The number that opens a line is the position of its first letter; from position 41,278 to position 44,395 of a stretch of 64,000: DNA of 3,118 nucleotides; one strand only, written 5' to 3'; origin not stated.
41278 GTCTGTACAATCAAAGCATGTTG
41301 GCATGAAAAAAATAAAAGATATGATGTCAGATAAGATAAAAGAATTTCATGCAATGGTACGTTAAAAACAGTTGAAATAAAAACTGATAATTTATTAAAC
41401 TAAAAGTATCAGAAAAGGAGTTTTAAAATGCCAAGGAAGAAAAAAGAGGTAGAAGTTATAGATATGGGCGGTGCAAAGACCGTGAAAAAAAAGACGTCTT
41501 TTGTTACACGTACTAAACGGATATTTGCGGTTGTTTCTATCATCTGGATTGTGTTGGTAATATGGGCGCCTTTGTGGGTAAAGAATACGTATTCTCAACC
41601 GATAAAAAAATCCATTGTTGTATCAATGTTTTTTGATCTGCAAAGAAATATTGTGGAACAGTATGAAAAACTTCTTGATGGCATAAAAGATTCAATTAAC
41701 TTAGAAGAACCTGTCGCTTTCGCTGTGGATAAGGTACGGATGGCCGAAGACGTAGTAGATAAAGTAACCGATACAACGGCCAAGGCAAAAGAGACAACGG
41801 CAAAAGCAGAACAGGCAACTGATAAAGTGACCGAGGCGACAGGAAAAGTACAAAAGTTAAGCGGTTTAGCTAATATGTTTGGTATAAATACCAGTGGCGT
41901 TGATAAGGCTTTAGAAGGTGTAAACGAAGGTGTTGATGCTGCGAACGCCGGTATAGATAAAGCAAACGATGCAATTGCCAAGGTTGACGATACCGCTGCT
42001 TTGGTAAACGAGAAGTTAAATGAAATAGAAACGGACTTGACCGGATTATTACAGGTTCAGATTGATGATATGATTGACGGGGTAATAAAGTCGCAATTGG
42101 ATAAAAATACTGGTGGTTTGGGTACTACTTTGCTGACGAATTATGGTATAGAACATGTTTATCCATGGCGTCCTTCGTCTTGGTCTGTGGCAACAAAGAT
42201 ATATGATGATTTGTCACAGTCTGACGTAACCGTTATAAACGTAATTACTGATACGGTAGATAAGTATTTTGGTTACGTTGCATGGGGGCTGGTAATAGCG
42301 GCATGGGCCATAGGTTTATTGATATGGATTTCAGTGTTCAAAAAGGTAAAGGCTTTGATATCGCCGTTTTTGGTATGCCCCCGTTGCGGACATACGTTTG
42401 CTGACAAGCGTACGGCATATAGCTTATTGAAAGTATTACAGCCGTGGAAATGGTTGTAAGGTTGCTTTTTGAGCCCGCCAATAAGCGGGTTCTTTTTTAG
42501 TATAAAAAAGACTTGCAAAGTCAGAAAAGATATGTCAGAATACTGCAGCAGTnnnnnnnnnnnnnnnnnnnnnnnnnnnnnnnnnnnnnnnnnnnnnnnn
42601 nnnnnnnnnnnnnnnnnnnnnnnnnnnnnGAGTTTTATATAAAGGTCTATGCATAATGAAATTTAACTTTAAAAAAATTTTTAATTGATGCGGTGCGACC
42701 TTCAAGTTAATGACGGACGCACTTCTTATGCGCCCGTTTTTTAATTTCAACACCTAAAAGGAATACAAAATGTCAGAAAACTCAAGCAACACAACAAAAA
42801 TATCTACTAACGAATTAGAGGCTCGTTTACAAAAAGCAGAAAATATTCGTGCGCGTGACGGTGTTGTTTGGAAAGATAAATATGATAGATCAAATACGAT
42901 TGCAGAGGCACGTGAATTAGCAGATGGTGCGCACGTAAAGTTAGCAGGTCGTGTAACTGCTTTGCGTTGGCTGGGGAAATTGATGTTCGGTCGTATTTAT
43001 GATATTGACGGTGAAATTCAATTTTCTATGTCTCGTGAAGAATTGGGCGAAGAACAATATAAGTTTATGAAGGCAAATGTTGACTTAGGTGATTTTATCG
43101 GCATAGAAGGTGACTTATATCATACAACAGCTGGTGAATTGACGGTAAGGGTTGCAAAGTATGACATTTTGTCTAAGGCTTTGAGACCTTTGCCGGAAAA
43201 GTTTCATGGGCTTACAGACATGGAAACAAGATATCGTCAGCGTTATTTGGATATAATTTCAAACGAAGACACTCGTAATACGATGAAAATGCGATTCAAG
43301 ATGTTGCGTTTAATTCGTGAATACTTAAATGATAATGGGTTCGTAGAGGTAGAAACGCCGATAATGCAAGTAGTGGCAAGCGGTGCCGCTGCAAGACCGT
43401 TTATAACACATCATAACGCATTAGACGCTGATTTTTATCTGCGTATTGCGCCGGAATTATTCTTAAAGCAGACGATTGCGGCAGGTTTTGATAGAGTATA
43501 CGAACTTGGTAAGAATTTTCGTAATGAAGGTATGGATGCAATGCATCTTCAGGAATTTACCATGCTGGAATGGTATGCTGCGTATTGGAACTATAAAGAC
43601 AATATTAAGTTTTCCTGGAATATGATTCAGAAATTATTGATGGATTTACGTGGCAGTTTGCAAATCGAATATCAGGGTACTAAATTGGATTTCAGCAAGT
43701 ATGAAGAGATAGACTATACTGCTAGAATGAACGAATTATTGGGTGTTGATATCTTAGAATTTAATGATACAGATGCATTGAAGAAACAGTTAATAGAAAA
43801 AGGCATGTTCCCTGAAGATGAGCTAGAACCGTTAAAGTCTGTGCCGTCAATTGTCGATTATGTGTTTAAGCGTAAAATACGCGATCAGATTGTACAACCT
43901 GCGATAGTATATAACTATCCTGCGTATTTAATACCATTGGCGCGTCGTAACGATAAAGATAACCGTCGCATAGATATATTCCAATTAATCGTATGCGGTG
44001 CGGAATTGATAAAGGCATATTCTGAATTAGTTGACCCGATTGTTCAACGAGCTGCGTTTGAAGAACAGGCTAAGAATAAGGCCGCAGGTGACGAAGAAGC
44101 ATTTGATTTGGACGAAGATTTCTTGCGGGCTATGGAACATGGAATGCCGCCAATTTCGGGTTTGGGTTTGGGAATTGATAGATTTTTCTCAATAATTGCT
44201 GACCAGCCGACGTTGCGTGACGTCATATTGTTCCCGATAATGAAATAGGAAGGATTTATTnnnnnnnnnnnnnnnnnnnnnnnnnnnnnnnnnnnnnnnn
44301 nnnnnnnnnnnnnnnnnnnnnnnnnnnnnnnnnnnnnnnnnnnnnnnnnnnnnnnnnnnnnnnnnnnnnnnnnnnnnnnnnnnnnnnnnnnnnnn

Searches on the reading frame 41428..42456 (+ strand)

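Call 16: search_protein_families(library=pfam, proteins=[window:41428-42456:+], max_evalue=0.001)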
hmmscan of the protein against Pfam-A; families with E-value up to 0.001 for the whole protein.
window:41428-42456:+ (343 aa): 1 family
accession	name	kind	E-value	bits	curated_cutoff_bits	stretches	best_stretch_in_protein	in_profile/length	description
PF06009.19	Laminin_II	-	0.0002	21.8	33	0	154-206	32-84/138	Laminin Domain II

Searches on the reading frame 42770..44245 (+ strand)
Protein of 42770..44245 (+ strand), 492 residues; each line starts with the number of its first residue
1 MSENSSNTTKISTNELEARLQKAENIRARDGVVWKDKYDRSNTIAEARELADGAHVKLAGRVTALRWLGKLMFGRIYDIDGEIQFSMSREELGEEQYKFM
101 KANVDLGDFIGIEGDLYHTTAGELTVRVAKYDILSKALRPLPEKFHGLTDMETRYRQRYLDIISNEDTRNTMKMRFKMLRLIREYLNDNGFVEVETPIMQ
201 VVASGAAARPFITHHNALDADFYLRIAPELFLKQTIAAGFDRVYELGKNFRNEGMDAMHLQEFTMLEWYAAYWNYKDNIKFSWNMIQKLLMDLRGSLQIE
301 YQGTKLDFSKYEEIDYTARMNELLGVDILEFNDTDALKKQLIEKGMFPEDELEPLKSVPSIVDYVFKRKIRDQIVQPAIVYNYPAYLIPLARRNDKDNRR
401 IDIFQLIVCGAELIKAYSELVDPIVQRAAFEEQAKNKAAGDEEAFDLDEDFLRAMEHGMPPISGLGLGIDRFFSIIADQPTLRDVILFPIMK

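Call 16: search_protein_families(library=pfam, proteins=[window:42770-44245:+], max_evalue=0.001)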
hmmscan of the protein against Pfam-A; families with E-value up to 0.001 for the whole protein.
window:42770-44245:+ (492 aa): 2 families
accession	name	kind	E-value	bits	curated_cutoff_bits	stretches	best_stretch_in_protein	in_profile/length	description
PF00152.25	tRNA-synt_2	-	3.8e-76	256.6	25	1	150-491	1-307/308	tRNA synthetases class II (D, K and N)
PF01336.31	tRNA_anti-codon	-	8.4e-08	32.5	27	1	56-134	1-75/75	OB-fold nucleic acid binding domain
